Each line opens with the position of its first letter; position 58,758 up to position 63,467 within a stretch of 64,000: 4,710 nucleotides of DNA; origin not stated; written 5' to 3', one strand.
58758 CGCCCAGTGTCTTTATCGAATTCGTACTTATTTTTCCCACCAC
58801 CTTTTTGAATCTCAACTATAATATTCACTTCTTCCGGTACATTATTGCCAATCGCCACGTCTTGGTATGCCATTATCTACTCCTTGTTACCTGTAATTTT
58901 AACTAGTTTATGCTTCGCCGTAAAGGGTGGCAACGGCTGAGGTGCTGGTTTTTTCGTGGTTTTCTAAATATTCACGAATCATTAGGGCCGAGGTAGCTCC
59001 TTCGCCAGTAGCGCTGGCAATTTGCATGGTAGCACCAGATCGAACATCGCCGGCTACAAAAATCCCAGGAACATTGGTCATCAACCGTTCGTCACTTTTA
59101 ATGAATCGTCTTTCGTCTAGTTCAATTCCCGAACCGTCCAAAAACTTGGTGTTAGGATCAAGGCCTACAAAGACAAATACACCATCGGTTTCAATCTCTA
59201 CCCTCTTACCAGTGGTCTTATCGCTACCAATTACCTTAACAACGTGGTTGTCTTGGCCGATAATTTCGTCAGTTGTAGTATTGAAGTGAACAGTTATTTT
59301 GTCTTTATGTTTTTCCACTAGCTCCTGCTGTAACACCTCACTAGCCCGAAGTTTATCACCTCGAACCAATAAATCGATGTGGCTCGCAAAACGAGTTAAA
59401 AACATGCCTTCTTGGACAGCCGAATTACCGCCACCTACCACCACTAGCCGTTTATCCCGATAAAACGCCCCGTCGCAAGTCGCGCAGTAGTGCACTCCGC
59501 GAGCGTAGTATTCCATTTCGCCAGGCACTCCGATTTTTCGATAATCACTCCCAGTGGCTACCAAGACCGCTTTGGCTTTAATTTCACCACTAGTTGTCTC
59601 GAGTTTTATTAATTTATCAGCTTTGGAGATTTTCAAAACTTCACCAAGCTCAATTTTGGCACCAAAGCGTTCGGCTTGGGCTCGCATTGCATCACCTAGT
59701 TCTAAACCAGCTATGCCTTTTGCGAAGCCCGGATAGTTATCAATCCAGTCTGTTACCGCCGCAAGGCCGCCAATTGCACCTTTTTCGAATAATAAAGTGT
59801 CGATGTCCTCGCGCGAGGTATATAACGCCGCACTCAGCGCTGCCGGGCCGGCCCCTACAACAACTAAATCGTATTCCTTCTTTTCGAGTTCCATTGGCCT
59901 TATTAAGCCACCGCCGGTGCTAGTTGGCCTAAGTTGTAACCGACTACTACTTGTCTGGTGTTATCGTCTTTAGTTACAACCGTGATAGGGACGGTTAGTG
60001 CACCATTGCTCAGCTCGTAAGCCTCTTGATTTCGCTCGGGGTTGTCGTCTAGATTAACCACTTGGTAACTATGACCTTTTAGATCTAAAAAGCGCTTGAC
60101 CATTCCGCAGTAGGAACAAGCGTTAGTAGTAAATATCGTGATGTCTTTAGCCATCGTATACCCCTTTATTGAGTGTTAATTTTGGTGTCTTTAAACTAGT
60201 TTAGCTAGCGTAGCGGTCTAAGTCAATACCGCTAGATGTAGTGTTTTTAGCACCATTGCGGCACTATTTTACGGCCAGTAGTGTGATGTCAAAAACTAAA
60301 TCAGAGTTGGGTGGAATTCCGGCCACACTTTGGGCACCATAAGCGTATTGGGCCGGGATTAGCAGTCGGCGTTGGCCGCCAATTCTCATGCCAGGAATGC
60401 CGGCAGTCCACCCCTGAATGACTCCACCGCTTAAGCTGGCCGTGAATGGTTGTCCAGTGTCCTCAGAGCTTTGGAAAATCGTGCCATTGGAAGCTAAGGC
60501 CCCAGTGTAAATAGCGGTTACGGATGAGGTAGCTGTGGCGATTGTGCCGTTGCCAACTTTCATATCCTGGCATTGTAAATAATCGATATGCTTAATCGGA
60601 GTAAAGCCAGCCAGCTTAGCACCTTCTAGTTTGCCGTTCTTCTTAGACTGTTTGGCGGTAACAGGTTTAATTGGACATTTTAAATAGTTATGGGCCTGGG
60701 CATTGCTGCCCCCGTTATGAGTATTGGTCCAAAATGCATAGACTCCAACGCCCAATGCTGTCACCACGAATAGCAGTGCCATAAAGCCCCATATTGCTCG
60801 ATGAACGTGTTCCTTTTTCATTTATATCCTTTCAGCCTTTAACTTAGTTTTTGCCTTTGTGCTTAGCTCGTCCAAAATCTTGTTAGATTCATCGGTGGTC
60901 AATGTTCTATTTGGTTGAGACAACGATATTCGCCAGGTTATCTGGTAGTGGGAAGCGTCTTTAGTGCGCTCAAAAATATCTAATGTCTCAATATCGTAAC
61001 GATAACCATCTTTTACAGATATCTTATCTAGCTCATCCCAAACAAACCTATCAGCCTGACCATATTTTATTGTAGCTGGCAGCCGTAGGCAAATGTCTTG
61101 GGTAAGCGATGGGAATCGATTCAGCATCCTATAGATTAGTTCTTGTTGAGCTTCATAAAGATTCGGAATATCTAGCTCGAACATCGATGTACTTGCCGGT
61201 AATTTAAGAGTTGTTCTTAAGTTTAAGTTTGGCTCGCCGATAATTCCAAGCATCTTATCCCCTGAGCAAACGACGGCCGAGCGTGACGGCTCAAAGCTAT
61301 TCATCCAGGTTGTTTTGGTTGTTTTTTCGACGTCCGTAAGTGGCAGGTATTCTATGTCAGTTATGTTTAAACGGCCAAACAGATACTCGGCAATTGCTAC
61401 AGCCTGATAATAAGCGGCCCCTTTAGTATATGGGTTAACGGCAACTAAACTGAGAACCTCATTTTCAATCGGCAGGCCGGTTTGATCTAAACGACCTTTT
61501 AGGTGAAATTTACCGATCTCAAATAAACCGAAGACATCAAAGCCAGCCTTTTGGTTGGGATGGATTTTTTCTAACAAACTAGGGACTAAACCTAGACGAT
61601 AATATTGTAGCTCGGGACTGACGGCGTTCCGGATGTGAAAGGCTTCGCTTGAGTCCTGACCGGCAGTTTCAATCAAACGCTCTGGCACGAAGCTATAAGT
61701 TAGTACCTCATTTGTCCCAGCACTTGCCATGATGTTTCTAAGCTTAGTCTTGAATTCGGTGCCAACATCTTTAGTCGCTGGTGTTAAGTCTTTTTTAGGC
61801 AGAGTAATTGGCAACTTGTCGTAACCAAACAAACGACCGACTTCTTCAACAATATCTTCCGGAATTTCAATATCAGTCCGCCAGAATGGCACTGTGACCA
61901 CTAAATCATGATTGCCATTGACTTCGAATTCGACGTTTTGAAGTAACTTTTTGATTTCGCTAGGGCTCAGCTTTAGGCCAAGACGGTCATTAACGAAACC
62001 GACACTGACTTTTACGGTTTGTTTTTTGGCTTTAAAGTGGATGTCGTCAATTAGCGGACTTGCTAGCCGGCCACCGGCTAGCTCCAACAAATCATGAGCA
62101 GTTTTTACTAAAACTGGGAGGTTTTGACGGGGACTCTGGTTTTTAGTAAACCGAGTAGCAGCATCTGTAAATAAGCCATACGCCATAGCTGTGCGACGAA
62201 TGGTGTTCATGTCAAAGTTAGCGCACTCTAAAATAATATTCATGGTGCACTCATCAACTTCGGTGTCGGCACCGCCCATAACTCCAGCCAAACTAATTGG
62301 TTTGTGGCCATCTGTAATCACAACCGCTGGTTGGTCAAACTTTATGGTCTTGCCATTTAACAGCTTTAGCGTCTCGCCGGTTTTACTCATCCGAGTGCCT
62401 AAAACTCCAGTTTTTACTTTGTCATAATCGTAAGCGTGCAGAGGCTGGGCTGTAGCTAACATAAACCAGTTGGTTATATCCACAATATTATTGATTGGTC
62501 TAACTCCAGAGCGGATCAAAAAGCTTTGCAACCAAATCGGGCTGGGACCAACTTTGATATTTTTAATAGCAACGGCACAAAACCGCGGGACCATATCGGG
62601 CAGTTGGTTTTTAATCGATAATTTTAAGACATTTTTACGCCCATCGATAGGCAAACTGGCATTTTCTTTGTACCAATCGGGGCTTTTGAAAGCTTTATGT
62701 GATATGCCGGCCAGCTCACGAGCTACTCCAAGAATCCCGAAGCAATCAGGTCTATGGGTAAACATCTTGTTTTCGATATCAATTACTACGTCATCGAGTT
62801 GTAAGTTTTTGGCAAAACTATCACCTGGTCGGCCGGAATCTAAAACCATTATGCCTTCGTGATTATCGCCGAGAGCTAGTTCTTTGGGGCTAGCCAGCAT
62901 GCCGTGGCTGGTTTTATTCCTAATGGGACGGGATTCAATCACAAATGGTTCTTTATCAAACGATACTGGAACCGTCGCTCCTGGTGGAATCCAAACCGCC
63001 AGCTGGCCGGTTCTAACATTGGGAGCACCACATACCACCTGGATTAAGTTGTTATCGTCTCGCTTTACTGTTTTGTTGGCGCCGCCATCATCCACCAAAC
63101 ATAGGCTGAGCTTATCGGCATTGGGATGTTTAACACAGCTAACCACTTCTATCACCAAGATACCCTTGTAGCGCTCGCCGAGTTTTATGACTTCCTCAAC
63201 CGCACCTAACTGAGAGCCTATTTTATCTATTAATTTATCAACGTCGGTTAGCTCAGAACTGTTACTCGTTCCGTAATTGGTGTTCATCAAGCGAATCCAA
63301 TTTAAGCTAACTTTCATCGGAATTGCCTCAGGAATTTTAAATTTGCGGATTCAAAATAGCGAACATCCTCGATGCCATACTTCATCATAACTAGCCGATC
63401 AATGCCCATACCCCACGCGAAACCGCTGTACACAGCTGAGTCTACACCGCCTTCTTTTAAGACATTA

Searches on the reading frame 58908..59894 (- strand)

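Call 8: search_protein_families(library=ncbifam, proteins=[window:58908-59894:-], max_evalue=0.00001)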
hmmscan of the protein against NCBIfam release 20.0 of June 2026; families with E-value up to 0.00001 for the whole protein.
window:58908-59894:- (328 aa): 52 families (the best 25 are shown)
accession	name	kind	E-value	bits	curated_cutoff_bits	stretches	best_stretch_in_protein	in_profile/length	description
TIGR01292.1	TRX_reduct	equivalog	5.1e-99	330.9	343.45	1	8-310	1-300/300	thioredoxin-disulfide reductase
TIGR03143.1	AhpF_homolog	hypoth_equivalog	3.2e-82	276.9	687.65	1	6-315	3-313/555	putative alkyl hydroperoxide reductase F subunit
TIGR03140.1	AhpF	equivalog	9.3e-72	242.2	502.9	1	4-310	209-512/515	alkyl hydroperoxide reductase subunit F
NF007614.0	PRK10262.1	equivalog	3.3e-52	177.6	644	1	6-312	5-316/321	thioredoxin-disulfide reductase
TIGR04018.1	Bthiol_YpdA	hypoth_equivalog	1.5e-33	115.9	339.9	1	84-290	91-294/316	YpdA family putative bacillithiol disulfide reductase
TIGR01350.1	lipoamide_DH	equivalog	4e-24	85.1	408.8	1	94-311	117-334/461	dihydrolipoyl dehydrogenase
TIGR02053.1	MerA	equivalog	6.2e-23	81.5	454.45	1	91-301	114-325/465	mercury(II) reductase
TIGR01316.1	gltA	equivalog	7.9e-20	71.1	471.75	1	9-310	135-449/449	NADPH-dependent glutamate synthase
NF004776.0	PRK06116.1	equivalog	4.2e-19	68.9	480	1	98-290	123-310/450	glutathione-disulfide reductase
NF004947.0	PRK06292.2-5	equivalog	9.6e-19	67.6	592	1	99-285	124-310/474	dihydrolipoyl dehydrogenase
NF041853.1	hythiocyan_redase_MerA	equivalog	3.3e-18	65.8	650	1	146-290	159-300/440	hypothiocyanous acid reductase MerA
NF004943.0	PRK06292.2-1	equivalog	6.1e-18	64.8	432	1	92-308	114-330/456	dihydrolipoyl dehydrogenase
NF009410.0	PRK12771.1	subfamily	1.2e-17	63.7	516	1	106-318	223-453/566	NAD(P)-binding protein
NF004945.0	PRK06292.2-3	equivalog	5.5e-17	61.8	494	1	100-304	123-323/457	dihydrolipoyl dehydrogenase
NF004946.0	PRK06292.2-4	subfamily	7.2e-17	61.3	634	1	102-291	130-332/487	dihydrolipoyl dehydrogenase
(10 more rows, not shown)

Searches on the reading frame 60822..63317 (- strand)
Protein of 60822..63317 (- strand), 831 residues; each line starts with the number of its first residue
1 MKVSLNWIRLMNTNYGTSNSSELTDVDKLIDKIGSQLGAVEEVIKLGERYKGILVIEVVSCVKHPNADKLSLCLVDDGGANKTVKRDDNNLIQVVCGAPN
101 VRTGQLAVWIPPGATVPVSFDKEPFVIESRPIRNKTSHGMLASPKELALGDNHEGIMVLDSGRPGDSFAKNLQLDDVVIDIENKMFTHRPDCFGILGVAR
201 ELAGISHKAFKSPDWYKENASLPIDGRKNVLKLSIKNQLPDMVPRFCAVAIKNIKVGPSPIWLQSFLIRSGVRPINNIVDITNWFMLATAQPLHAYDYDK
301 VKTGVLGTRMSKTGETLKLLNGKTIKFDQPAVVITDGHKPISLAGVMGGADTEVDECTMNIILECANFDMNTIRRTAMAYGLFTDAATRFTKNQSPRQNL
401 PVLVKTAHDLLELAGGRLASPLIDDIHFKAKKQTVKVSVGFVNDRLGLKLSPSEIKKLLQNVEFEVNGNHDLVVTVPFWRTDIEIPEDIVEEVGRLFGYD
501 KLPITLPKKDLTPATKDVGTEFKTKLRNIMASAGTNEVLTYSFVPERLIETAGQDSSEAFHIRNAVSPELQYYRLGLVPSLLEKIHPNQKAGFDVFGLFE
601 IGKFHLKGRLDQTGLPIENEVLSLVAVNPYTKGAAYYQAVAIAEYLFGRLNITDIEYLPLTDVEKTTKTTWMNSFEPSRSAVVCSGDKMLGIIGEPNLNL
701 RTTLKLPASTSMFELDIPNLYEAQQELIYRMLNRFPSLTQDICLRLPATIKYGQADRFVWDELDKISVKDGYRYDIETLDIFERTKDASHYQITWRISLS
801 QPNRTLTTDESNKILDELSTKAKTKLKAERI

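Call 59: find_encoding_contigs(protein=window:60822-63317:-, flank=10000, max_places=3)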
Protein window:60822-63317:- (831 aa): no gene with exactly this product is on record in the collection.
